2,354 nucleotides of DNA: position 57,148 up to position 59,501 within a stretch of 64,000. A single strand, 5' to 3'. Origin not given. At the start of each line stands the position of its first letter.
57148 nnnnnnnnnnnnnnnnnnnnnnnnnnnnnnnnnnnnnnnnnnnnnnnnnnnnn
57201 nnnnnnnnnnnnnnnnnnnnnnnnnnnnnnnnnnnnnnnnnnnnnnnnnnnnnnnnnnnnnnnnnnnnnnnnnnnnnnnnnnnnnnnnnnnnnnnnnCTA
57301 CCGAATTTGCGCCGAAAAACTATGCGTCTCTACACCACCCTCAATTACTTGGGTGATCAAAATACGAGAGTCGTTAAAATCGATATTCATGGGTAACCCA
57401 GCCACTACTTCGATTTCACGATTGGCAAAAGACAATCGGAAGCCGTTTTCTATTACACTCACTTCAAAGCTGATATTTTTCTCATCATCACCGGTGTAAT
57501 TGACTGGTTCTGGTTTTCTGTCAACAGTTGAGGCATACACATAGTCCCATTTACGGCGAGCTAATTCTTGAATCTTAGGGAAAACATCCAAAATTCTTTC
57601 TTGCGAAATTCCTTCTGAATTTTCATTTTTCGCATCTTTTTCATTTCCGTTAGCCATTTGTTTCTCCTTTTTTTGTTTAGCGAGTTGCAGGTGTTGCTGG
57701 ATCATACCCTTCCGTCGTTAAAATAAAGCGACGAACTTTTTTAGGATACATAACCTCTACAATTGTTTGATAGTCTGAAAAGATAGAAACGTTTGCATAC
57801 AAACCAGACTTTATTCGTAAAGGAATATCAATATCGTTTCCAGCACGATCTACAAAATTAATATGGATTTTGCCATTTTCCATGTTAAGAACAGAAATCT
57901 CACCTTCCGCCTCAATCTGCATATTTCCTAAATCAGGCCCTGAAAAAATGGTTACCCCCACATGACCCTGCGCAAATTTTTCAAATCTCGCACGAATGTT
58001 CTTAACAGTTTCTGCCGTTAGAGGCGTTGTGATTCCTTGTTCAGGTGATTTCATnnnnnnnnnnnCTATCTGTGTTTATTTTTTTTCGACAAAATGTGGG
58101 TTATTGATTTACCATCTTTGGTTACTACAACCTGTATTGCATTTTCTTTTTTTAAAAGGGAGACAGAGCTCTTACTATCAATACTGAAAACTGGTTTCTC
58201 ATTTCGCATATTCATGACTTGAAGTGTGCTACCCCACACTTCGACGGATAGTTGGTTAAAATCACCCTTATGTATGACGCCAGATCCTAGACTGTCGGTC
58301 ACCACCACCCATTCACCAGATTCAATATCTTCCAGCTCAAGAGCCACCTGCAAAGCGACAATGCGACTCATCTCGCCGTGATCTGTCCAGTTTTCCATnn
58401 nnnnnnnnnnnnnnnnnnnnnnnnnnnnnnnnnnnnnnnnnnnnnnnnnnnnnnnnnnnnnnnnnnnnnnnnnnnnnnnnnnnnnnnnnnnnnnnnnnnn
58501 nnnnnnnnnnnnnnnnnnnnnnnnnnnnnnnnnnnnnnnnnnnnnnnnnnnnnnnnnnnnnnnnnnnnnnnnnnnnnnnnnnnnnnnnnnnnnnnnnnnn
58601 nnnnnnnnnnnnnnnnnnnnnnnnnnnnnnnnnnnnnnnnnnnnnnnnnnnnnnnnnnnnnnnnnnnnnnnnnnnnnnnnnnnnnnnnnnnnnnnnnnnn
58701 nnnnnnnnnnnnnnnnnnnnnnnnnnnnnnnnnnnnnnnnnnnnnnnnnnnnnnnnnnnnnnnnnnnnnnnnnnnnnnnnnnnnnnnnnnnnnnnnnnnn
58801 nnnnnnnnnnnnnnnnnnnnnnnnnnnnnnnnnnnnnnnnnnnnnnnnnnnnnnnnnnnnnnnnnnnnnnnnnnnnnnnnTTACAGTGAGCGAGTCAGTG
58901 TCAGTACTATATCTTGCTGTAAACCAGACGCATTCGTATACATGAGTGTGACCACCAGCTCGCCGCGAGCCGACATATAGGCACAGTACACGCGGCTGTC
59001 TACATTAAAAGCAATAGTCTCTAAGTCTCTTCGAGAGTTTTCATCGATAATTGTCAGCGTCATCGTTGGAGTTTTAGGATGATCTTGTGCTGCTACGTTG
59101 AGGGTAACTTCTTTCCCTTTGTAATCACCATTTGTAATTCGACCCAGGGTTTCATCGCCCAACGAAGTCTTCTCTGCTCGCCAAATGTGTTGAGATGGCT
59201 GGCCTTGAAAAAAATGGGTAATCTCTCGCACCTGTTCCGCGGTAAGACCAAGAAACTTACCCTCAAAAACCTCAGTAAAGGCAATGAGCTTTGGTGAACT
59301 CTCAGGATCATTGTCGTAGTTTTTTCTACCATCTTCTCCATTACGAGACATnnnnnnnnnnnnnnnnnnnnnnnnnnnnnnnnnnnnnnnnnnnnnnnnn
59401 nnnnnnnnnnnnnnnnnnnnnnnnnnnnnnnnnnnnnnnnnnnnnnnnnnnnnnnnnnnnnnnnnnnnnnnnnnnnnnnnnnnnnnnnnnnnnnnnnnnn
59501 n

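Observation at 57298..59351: Tight array of five small co-oriented genes of unknown function upstream of lepA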

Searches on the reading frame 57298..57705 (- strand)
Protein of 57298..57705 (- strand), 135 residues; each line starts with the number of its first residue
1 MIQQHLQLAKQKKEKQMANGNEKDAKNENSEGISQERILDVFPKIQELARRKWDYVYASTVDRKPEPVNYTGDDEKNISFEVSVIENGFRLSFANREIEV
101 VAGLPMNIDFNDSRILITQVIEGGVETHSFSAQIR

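Call 3: search_protein_families(library=pfam, proteins=[window:57298-57705:-], max_evalue=1)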
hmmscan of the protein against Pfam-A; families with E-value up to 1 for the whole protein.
window:57298-57705:- (135 aa): 0 families

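Call 14: search_protein_families(library=phrogs, proteins=[window:57298-57657:-], max_evalue=1)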
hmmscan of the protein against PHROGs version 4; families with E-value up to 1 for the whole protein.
window:57298-57657:- (119 aa): 0 families

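Call 15: search_protein_families(library=padloc, proteins=[window:57298-57657:-], max_evalue=1)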
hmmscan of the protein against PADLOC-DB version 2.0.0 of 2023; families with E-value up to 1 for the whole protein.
window:57298-57657:- (119 aa): 0 families

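Call 16: search_protein_families(library=ncbifam, proteins=[window:57298-57657:-], max_evalue=1)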
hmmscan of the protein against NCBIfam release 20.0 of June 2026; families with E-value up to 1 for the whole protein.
window:57298-57657:- (119 aa): 0 families

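Call 50: search_solved_structures(query=A2, max_evalue=10)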
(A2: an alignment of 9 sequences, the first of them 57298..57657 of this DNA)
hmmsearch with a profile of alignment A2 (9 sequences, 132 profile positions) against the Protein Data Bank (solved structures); distinct sequences matched with E-value up to 10: 2.
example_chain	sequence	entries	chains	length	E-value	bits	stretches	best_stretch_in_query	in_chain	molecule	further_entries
5cwh_A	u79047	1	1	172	2.7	11.4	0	5-63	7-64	Designed helical repeat protein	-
5h78_A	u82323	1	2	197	3.6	11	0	6-63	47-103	cAMP-dependent protein kinase type II-alpha regulatory subunit,DHR14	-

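Call 51: find_homologous_proteins(query=A2, max_evalue=10)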
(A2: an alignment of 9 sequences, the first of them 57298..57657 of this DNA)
Query A2 (9 sequences) (119 aa, profile of the alignment): 4 proteins with E <= 10 among 2442 candidates.
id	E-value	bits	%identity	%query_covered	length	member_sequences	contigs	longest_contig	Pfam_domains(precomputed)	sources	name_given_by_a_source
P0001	1.3e-30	124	56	8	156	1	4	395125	-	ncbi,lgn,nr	ncbi:hypothetical protein LRY65_03690 [Candidatus Woesebacteria bacterium]|nr:hypothetical protein [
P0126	1.3e-25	108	-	-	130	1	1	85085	-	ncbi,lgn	-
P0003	1.7e-21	95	100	100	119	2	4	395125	-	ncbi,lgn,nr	ncbi:hypothetical protein LRY65_03670 [Candidatus Woesebacteria bacterium]|nr:hypothetical protein [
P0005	4.1e-8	51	-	-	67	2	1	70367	-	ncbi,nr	ncbi:hypothetical protein LRY60_05020 [Candidatus Woesebacteria bacterium]|nr:hypothetical protein [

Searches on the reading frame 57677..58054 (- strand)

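Call 3: search_protein_families(library=pfam, proteins=[window:57677-58054:-], max_evalue=1)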
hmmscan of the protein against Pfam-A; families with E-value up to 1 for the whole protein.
window:57677-58054:- (125 aa): 1 family
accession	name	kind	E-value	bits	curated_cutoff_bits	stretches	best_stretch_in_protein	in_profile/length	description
PF24938.1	DUF7755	-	0.21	11.5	27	0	17-46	53-82/150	Domain of unknown function (DUF7755)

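Call 14: search_protein_families(library=phrogs, proteins=[window:57677-58054:-], max_evalue=1)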
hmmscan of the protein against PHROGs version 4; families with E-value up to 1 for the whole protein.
window:57677-58054:- (125 aa): 1 family
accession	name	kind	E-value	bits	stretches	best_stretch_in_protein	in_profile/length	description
phrog_112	-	DNA, RNA and nucleotide metabolism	0.11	13.2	1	52-91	120-150/265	Gp2.5-like ssDNA binding protein and ssDNA annealing protein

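Call 15: search_protein_families(library=padloc, proteins=[window:57677-58054:-], max_evalue=1)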
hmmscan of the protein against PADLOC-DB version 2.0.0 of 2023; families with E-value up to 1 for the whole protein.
window:57677-58054:- (125 aa): 0 families

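Call 16: search_protein_families(library=ncbifam, proteins=[window:57677-58054:-], max_evalue=1)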
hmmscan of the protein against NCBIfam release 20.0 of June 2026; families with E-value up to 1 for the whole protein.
window:57677-58054:- (125 aa): 0 families

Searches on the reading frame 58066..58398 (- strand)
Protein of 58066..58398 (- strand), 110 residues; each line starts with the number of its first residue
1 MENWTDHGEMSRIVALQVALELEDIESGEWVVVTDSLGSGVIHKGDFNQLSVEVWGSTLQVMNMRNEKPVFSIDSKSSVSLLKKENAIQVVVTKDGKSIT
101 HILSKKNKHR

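Call 3: search_protein_families(library=pfam, proteins=[window:58066-58398:-], max_evalue=1)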
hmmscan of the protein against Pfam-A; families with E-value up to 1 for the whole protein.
window:58066-58398:- (110 aa): 0 families

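Call 14: search_protein_families(library=phrogs, proteins=[window:58066-58398:-], max_evalue=1)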
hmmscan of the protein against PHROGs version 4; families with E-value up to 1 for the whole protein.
window:58066-58398:- (110 aa): 0 families

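Call 15: search_protein_families(library=padloc, proteins=[window:58066-58398:-], max_evalue=1)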
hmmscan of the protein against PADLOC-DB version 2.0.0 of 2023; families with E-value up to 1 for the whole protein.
window:58066-58398:- (110 aa): 0 families

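Call 16: search_protein_families(library=ncbifam, proteins=[window:58066-58398:-], max_evalue=1)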
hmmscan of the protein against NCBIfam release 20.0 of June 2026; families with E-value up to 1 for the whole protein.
window:58066-58398:- (110 aa): 0 families

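Call 60: predict_structure(alignment_id=A3)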
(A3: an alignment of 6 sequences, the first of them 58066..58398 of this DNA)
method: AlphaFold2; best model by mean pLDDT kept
length: 110 residues; sequences in the alignment: 6
mean_pLDDT: 59.0   pTM: 0.52
mean pLDDT of the five models: 59.0, 54.8, 54.3, 53.6, 44.3
residues with pLDDT >= 90: 0; 70-90: 26; 50-70: 55; < 50: 29
segments of 3 or more residues with pLDDT < 50: 1-20, 36-42
pLDDT, mean of each block of 10 residues (from residue 1): 37 46 58 48 55 62 65 69 74 76 59
secondary structure, 60 per line:
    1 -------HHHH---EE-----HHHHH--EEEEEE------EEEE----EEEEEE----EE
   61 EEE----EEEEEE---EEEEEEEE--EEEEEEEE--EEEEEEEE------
elements in order: H8-11 H22-26 E29-34 E41-44 E49-54 E59-63 E68-73 E77-84 E87-94 E97-104
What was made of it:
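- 58066..58398 (-): g3, 110 aa; ends ...NKHR; carries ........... AF2 with a 6-row alignment gives pLDDT 59 and an 8-strand meander over residues 29-104 (call 60).
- Tried and rejected: A 6-row alignment gave pLDDT 59 (call 60).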

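Call 64: fold_search(model_id=the predicted structure, library=pdb)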
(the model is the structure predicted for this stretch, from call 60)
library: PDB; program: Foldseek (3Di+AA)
matches with E <= 10: 999; with E <= 0.001: 0
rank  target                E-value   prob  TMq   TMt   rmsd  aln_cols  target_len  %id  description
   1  8qca_D                2.6e-01  0.35  0.27  0.12   6.2        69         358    9  CryoEM structure of a S. Cerevisiae Ski2387 complex in the closed state bound to RNA (released 2023-11-15)
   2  6zx9_B                3.2e-01  0.44  0.27  0.12   5.6        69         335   14  Crystal structure of SIV Vpr,fused to T4 lysozyme, isolated from moustached monkey, bound to human DDB1 and human DCAF (released 2021-07-21)
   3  6vis_A                3.4e-01  0.15  0.27  0.22  19.5       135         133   12  The Crystal Structure of Domain-Swapped Trimer Q108K:K40D:T53A:R58L:Q38F:Q4F:V62E Variant of HCRBPII (released 2020-09-09)
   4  8w97                  3.8e-01  0.28  0.28  0.24   8.7       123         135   10  De novo design protein -PK16 (released 2024-09-11)
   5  4zcb_A                4.0e-01  0.15  0.27  0.23  20.5       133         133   12  Human CRBPII mutant - Y60W dimer (released 2016-04-20)
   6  7oxx_A                4.2e-01  0.14  0.25  0.20  16.1       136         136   12  CrabP2 mutant R30AK31A (released 2022-07-13)
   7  7oxx_B                4.5e-01  0.13  0.25  0.20  16.0       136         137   12  CrabP2 mutant R30AK31A (released 2022-07-13)
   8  6e51                  4.7e-01  0.11  0.24  0.20  20.9       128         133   12  Crystal structure of the apo domain-swapped dimer Q108K:K40L:T51W mutant of human cellular retinol binding protein II (released 2019-10-16)
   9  2m4f_MODEL_1_A        5.0e-01  0.60  0.32  0.24   9.6        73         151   18  Solution Structure of Outer surface protein E (released 2013-05-15)
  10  5dpq_A                5.0e-01  0.14  0.27  0.22  20.5       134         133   11  Crystal Structure of E72A mutant of domain swapped dimer Human Cellular Retinol Binding Protein (released 2016-09-14)
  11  4wac                  5.2e-01  0.33  0.25  0.07  10.4        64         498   14  Crystal Structure of TarM (released 2015-02-25)
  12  5bq7_B                5.5e-01  0.14  0.26  0.16  11.5       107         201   13  Crystal structure of chikungunya virus-human Fab 5F-10 fragment (released 2015-11-18)
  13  7oxx_C                6.2e-01  0.12  0.25  0.20  16.1       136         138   12  CrabP2 mutant R30AK31A (released 2022-07-13)
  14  6wnj_A                6.5e-01  0.12  0.27  0.23  18.7       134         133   11  The Crystal Structure of Apo Domain-Swapped Trimer Q108K:T51D:A28C:I32C of HCRBPII (released 2020-08-19)
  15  6on5_A                6.9e-01  0.12  0.27  0.22  20.6       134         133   11  Crystal Structure of the Zn-bound Domain-Swapped Dimer Q108K:T51D:A28C:L36C:F57H Mutant of Human Cellular Retinol Bind (released 2019-10-16)
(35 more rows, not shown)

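Call 67: fold_search(model_id=the predicted structure, library=viral)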
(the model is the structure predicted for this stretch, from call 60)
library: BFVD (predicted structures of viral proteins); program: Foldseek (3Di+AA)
matches with E <= 10: 909; with E <= 0.001: 0
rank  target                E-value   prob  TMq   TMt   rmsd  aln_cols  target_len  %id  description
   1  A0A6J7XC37            9.6e-02  0.54  0.23  0.30   6.9        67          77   19  Uncharacterized protein [uncultured Caudovirales phage]
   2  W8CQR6                1.1e-01  0.72  0.28  0.23  14.0        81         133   12  (no name in the UniProt tables at hand)
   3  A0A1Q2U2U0            1.4e-01  0.93  0.30  0.28  10.1        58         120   10  Uncharacterized protein [Vibrio phage pTD1]
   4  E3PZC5                1.4e-01  0.30  0.28  0.12  12.8       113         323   11  Uncharacterized protein [Roseovarius sp. 217 phage 1]
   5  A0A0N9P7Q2            1.5e-01  0.41  0.27  0.27  15.7       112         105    8  (no name in the UniProt tables at hand)
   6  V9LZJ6                1.7e-01  0.93  0.32  0.23  10.3        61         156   11  Uncharacterized protein [Vibrio phage VP4B]
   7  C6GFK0                1.7e-01  0.38  0.28  0.14  11.6        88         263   16  p29 [Carrot yellow leaf virus]
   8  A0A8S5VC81            1.7e-01  0.47  0.29  0.23  12.9        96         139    8  Uncharacterized protein [Siphoviridae sp. ctyg07]
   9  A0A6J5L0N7            2.3e-01  0.33  0.27  0.24   8.5       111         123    8  DNA polymerase III, beta chain, N-terminal [uncultured Caudovirales phage]
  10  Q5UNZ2                2.3e-01  0.18  0.22  0.08  13.4       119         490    8  Putative BTB/POZ domain and WD-repeat protein R739 [Acanthamoeba polyphaga mimivirus]
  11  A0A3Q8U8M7            2.8e-01  0.21  0.22  0.20  11.6        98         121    9  BTB/POZ domain-containing protein [Megavirus baoshan]
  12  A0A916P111            3.0e-01  0.25  0.26  0.11  20.1       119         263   13  Uncharacterized protein [Adoxophyes honmai entomopoxvirus 'L']
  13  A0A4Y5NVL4            3.3e-01  0.18  0.25  0.17  14.1       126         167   10  (no name in the UniProt tables at hand)
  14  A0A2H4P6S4            3.5e-01  0.38  0.28  0.26  12.1        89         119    8  Uncharacterized protein [Pseudomonas phage tabernarius]
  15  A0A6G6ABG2            3.5e-01  0.30  0.25  0.11  10.9        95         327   12  WD40 domain-containing protein [Borely moumouvirus]
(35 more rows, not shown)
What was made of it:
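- Tried and rejected: Foldseek against PDB and BFVD found nothing significant (calls 64, 67).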

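Call 78: find_related_loci(query=window:58066-58398:-, collection=viral_contigs, flank=3000)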
Query window:58066-58398:- (110 aa) in viral_contigs; peptide patterns used: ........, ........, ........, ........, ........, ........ (x = any residue, [..] = any of these).
25 stretches matched a pattern, but none encodes a relative of the query by tblastn (E <= 1e-3).

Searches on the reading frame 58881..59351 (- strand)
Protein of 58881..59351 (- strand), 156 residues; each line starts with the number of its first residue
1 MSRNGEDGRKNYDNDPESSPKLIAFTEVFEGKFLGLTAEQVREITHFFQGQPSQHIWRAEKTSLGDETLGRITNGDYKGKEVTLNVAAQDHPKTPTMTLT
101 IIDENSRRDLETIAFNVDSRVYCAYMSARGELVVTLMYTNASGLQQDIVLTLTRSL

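Call 3: search_protein_families(library=pfam, proteins=[window:58881-59351:-], max_evalue=1)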
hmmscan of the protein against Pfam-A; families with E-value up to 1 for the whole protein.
window:58881-59351:- (156 aa): 0 families

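Call 14: search_protein_families(library=phrogs, proteins=[window:58881-59351:-], max_evalue=1)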
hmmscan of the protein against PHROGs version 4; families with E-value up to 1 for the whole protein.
window:58881-59351:- (156 aa): 1 family
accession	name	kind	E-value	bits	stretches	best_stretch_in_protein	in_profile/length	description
phrog_32711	-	unknown function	0.092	11.6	1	41-141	752-847/956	-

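Call 15: search_protein_families(library=padloc, proteins=[window:58881-59351:-], max_evalue=1)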
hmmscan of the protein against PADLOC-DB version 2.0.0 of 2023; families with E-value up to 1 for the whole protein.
window:58881-59351:- (156 aa): 1 family
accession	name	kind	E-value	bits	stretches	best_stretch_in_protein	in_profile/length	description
PDLC03648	REase_III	-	0.011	11.9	1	41-141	667-762/871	Type III restriction enzyme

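Call 16: search_protein_families(library=ncbifam, proteins=[window:58881-59351:-], max_evalue=1)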
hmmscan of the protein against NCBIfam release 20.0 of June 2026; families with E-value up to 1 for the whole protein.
window:58881-59351:- (156 aa): 0 families

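Call 77: find_related_loci(query=window:58881-59351:-, collection=viral_contigs, flank=3000)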
Query window:58881-59351:- (156 aa) in viral_contigs; peptide patterns used: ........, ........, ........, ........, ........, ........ (x = any residue, [..] = any of these).
3 stretches matched a pattern, but none encodes a relative of the query by tblastn (E <= 1e-3).
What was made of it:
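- On Anti-defence or defence-island cargo: No relatives in viral contigs for g5 or g3 (calls 77, 78).
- PHROG and PADLOC gave only non-significant matches (best E 0.09 and 0.011), and there are no viral-contig relatives (calls 14, 15, 77, 78).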
